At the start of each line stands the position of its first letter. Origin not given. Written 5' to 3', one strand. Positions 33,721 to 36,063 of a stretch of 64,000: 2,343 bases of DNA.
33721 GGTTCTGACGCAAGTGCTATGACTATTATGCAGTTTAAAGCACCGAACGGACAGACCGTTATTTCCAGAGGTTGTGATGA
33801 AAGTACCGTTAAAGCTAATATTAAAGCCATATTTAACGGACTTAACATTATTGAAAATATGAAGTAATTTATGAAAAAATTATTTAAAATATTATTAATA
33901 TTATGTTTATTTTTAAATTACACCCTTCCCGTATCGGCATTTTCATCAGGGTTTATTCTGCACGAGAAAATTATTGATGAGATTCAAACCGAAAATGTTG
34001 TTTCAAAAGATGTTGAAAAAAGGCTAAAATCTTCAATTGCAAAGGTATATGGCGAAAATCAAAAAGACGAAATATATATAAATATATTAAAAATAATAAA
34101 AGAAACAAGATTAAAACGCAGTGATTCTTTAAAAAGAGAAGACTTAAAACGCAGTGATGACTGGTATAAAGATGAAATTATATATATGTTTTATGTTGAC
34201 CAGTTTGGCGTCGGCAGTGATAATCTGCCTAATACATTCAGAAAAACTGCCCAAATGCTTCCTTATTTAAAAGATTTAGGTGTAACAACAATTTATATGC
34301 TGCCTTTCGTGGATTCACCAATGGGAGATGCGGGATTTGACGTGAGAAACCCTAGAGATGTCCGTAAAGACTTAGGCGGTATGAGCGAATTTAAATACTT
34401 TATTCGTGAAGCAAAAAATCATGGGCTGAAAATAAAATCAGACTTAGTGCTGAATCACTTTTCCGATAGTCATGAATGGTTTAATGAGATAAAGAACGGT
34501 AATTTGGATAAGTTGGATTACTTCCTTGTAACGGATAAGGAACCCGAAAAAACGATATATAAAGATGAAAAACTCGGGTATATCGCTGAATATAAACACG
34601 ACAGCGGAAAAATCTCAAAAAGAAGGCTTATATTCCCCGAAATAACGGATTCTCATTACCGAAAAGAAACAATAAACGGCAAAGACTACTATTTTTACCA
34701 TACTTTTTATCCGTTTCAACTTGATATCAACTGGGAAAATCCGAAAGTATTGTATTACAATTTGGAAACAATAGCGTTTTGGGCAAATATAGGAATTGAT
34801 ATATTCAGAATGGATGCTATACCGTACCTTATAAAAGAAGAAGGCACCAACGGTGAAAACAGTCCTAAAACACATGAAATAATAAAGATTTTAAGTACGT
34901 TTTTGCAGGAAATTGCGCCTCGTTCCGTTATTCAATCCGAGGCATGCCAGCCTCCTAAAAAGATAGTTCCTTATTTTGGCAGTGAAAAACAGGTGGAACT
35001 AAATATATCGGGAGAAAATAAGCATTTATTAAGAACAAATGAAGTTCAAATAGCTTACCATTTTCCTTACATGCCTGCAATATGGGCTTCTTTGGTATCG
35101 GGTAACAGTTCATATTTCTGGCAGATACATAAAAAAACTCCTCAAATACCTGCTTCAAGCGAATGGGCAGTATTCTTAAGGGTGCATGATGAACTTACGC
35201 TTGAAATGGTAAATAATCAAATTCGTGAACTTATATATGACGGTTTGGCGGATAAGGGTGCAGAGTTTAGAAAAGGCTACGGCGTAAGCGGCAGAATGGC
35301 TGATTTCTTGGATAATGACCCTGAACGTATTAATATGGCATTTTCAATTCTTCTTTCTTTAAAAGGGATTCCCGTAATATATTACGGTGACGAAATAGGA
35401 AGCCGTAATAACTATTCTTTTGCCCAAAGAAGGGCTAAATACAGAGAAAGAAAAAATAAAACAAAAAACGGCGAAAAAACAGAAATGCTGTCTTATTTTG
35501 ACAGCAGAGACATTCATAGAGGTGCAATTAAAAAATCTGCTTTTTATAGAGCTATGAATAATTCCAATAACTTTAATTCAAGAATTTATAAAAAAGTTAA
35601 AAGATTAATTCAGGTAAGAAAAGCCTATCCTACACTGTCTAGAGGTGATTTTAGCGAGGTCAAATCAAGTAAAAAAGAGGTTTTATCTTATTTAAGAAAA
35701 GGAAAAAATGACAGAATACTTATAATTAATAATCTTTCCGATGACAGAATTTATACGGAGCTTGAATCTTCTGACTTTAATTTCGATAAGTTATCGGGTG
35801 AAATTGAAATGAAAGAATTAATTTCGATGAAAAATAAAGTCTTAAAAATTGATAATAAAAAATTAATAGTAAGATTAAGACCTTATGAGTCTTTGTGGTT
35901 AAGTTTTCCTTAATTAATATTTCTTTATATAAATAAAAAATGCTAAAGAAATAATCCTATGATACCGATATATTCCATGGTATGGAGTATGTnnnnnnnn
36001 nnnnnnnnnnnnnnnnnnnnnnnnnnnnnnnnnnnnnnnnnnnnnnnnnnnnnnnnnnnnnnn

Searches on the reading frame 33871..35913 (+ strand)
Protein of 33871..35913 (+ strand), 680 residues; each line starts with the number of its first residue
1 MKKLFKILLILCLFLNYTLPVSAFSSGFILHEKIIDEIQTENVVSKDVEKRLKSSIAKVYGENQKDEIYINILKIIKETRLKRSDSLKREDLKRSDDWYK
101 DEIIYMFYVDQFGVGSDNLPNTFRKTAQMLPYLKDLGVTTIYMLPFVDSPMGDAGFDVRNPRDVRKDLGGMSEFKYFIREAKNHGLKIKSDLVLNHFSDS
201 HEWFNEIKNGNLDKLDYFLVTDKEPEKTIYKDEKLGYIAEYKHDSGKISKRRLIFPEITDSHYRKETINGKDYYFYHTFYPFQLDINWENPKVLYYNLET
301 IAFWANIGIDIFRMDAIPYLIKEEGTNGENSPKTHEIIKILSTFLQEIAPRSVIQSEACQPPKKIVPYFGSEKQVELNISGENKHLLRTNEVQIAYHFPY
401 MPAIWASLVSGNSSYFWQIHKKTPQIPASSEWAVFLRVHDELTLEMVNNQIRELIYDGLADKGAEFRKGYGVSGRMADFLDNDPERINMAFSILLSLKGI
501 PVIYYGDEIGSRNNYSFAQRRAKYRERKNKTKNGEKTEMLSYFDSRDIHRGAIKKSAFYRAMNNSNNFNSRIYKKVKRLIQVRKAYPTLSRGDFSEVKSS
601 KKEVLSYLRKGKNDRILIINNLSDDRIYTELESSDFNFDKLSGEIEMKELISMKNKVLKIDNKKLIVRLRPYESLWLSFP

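Call 3: search_protein_families(library=pfam, proteins=[window:33871-35913:+], max_evalue=1)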
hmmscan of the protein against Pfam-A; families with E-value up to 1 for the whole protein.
window:33871-35913:+ (680 aa): 4 families
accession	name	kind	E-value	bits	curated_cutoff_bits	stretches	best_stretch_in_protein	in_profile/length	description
PF00128.31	Alpha-amylase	-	1.1e-49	170.4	22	2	127-441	22-316/446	Alpha amylase, catalytic domain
PF16657.11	Malt_amylase_C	-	2.3e-06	28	27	1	592-676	1-75/75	Maltogenic Amylase, C-terminal domain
PF23915.1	SusG_C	-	8.7e-06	26.4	27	1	604-674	1-60/62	Alpha-amylase SusG C-terminal domain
PF11941.14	DUF3459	-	0.051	14.4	22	1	576-625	2-54/90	Domain of unknown function (DUF3459)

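Call 4: search_protein_families(library=ncbifam, proteins=[window:33871-35913:+], max_evalue=1)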
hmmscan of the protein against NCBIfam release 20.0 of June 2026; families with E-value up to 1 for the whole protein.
window:33871-35913:+ (680 aa): 25 families
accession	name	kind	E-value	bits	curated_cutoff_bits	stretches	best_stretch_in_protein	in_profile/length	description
TIGR02456.1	treS_nterm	equivalog_domain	7.5e-111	371.3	678.35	1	98-649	2-515/539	maltose alpha-D-glucosyltransferase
TIGR02403.1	trehalose_treC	equivalog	6e-46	157.2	799.05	3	99-227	2-130/544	alpha,alpha-phosphotrehalase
NF051899.1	BetGalacBglAAgro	equivalog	1.2e-42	146.1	900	3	97-228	1-133/537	beta-galactosidase BglA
NF008183.0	PRK10933.1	subfamily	3.4e-40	138.3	535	3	94-264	3-174/551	alpha,alpha-phosphotrehalase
NF008051.0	PRK10785.1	equivalog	3e-28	98.4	568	3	127-211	182-265/607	maltodextrin glucosidase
NF041321.1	Alpha-amyl_MalA_Halo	equivalog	1.3e-27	96.5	875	2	79-248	237-404/666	alpha-amylase MalA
NF041090.1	Cyc-maltodext_AglB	equivalog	1.5e-19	70.1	540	3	128-224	69-164/470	cyclomaltodextrinase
TIGR02401.1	trehalose_TreY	equivalog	1.9e-16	59.5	498.65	1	122-214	14-111/838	malto-oligosyltrehalose synthase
NF011083.0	PRK14510.1-2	equivalog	3.2e-16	58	1322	3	127-206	226-304/1186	bifunctional glycogen debranching protein GlgX/4-alpha-glucanotransferase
TIGR02402.1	trehalose_TreZ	equivalog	1.4e-15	56.7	538.8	2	100-198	93-187/545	malto-oligosyltrehalose trehalohydrolase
NF011077.0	PRK14507.1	equivalog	5.5e-11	40.6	2148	1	121-214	755-853/1693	malto-oligosyltrehalose synthase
NF011084.0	PRK14511.1-1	equivalog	5.5e-10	38.6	1021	1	121-256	14-157/728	malto-oligosyltrehalose synthase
NF011087.0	PRK14511.1-5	equivalog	1.1e-09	36.7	1556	1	122-228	25-136/996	malto-oligosyltrehalose synthase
NF011085.0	PRK14511.1-2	equivalog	3.8e-09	35.3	1312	1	122-204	17-103/873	malto-oligosyltrehalose synthase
TIGR02100.1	glgX_debranch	equivalog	2.4e-08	32.5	640.9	1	85-227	139-300/688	glycogen debranching protein GlgX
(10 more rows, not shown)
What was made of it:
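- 33871..35913 (+): Flanking GH13 (TreS-like) gene. Calls 3, 4.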
